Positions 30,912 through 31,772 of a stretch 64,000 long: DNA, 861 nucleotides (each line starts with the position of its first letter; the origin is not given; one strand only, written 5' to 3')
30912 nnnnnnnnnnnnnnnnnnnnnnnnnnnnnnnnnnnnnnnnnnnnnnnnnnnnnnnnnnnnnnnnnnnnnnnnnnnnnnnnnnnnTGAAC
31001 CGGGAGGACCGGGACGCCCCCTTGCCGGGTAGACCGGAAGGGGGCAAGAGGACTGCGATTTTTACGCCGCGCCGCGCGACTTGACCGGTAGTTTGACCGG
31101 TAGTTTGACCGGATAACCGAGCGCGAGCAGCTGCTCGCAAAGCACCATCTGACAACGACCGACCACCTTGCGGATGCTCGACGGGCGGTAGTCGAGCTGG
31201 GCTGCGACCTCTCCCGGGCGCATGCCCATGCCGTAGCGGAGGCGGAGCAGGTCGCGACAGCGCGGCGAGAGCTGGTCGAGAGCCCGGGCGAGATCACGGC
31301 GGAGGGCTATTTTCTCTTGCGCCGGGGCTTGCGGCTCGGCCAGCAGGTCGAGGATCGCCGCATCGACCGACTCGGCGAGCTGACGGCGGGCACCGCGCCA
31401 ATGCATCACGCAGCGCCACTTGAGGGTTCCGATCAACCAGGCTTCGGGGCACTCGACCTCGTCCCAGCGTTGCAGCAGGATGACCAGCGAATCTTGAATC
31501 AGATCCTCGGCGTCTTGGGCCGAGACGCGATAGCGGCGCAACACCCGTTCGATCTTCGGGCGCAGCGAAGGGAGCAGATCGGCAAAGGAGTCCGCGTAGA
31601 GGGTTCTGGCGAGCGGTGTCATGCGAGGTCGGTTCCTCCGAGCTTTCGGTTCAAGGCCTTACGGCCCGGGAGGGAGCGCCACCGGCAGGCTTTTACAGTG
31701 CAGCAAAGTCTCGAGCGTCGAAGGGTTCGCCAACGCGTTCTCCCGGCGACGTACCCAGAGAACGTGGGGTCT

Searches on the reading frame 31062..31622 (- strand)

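Call 7: search_protein_families(library=pfam, proteins=[window:31062-31622:-], max_evalue=0.01)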
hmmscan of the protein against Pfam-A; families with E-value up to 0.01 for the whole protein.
window:31062-31622:- (186 aa): 3 families
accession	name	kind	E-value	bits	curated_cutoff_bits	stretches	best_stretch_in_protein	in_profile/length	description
PF04542.20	Sigma70_r2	-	8.4e-10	38.8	24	1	19-80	4-70/71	Sigma-70 region 2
PF08281.18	Sigma70_r4_2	-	7.8e-06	25.9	25.7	1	109-152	2-45/54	Sigma-70, region 4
PF04545.22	Sigma70_r4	-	0.00032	20.6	24.1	1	114-144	1-31/50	Sigma-70, region 4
